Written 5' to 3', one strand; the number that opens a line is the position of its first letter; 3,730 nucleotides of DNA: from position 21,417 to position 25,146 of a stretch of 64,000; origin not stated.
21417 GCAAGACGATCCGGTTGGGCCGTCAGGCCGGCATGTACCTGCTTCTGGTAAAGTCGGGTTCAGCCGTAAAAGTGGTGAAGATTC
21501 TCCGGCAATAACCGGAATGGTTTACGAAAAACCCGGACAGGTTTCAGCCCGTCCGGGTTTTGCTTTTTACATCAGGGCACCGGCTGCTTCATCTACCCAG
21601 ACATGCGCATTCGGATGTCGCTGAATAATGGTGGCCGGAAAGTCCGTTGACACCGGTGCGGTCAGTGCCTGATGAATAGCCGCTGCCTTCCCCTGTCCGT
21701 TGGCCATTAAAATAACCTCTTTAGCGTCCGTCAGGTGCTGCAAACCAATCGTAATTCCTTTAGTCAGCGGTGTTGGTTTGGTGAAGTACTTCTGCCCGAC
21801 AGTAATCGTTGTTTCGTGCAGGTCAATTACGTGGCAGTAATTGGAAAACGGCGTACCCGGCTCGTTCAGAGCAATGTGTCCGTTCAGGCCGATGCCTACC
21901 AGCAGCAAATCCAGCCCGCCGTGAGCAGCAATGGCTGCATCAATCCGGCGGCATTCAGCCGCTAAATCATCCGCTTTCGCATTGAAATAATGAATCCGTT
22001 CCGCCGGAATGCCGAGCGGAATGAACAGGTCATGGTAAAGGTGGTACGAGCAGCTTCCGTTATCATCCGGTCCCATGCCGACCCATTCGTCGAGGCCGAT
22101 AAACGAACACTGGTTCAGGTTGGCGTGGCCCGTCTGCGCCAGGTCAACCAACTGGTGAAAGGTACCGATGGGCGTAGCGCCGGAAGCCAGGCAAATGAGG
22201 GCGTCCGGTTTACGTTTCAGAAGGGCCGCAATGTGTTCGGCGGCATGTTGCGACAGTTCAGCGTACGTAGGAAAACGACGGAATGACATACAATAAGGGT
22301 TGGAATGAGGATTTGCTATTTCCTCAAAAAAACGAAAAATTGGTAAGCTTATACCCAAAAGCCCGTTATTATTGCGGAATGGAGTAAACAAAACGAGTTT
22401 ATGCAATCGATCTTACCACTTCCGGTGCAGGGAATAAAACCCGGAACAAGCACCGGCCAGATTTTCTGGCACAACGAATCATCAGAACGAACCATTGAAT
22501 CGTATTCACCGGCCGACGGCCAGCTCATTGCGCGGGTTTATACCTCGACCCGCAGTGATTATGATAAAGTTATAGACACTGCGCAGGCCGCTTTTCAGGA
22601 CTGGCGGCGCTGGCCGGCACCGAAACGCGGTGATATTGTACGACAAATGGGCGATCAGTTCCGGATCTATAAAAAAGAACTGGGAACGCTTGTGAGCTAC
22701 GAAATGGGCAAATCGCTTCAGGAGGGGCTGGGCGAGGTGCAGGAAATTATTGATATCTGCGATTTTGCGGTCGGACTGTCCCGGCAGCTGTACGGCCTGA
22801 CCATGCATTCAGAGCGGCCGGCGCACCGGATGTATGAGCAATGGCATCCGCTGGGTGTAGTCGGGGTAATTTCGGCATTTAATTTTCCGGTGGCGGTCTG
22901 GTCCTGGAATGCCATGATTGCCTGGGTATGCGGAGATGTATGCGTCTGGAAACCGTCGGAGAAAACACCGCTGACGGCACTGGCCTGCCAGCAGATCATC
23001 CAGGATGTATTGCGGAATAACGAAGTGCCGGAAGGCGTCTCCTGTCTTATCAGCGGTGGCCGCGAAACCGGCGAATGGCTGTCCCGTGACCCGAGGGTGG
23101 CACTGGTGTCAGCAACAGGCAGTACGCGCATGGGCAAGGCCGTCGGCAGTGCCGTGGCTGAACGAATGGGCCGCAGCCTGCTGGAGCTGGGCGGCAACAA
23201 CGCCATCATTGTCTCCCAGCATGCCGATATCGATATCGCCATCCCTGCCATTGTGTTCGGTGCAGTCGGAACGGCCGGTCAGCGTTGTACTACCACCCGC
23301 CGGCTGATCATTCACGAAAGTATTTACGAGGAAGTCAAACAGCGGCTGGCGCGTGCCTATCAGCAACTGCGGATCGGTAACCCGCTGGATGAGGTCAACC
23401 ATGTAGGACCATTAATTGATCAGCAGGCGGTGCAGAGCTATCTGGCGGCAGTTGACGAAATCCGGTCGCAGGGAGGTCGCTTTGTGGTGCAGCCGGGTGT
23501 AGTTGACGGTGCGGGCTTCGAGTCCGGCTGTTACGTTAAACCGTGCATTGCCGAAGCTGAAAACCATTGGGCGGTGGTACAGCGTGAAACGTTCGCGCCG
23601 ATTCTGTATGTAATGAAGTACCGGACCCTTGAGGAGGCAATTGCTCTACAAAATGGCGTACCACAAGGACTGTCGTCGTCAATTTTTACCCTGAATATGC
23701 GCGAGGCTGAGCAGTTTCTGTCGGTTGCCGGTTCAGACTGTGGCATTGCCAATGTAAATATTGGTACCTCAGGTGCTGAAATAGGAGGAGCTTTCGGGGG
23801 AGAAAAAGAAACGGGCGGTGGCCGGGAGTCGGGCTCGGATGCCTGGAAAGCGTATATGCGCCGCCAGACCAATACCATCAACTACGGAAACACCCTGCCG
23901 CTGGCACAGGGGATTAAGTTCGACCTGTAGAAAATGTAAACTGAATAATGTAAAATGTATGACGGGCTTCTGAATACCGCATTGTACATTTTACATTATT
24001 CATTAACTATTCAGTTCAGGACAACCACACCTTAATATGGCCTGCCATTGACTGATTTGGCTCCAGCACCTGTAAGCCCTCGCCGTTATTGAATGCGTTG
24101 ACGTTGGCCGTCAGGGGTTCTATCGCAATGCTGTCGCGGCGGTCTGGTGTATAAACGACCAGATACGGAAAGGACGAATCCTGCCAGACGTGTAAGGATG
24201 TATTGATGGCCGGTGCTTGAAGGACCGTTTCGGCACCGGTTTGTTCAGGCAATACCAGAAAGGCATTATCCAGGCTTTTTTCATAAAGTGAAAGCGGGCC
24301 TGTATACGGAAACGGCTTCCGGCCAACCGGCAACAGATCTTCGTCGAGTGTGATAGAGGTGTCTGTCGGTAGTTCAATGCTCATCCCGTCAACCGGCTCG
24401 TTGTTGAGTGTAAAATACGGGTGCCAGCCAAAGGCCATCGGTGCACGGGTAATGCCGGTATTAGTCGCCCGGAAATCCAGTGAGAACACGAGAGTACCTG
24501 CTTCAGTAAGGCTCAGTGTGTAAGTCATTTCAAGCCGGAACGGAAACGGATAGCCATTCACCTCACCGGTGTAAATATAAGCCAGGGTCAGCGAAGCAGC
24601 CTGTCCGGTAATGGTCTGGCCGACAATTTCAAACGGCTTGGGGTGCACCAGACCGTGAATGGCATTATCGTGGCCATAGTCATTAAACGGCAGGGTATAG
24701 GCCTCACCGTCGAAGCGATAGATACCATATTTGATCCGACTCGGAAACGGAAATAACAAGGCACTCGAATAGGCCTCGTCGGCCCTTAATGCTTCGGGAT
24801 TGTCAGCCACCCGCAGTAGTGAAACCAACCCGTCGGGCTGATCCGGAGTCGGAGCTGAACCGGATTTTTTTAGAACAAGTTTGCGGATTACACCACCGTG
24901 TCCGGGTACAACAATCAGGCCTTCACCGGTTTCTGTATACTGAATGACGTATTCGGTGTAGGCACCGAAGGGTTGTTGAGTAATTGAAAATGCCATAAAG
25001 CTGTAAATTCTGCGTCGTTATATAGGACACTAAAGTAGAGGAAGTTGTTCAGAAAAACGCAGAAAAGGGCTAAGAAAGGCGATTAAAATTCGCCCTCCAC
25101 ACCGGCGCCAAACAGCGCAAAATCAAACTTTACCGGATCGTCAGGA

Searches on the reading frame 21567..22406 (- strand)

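Call 15: search_protein_families(library=pfam, proteins=[window:21567-22406:-], max_evalue=0.001)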
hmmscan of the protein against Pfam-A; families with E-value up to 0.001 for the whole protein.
window:21567-22406:- (279 aa): 1 family
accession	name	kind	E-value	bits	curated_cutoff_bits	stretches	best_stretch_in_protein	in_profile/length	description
PF01182.26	Glucosamine_iso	-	5.5e-22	79.2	27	1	49-270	8-225/225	Glucosamine-6-phosphate isomerases/6-phosphogluconolactonase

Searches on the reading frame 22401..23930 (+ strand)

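Call 15: search_protein_families(library=pfam, proteins=[window:22401-23930:+], max_evalue=0.001)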
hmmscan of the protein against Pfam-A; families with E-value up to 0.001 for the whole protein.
window:22401-23930:+ (509 aa): 1 family
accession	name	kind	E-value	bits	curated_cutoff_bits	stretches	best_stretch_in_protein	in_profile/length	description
PF00171.27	Aldedh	-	1.8e-133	446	23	1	23-490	1-460/461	Aldehyde dehydrogenase family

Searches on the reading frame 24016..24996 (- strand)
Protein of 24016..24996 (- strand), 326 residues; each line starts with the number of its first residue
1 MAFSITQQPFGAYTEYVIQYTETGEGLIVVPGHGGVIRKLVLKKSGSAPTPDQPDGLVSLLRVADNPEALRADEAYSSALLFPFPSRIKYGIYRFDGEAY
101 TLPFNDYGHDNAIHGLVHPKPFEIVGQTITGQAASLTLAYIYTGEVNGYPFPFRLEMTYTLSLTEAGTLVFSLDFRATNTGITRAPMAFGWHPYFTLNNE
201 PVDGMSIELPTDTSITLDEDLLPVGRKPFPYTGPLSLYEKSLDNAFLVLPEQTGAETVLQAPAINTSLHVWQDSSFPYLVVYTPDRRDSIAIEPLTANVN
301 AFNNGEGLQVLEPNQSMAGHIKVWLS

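Call 15: search_protein_families(library=pfam, proteins=[window:24016-24996:-], max_evalue=0.001)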
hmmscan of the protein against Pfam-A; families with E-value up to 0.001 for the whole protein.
window:24016-24996:- (326 aa): 1 family
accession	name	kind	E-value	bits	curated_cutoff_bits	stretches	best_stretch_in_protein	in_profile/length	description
PF01263.26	Aldose_epim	-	2.2e-38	132.8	27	1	56-323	32-298/299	Aldose 1-epimerase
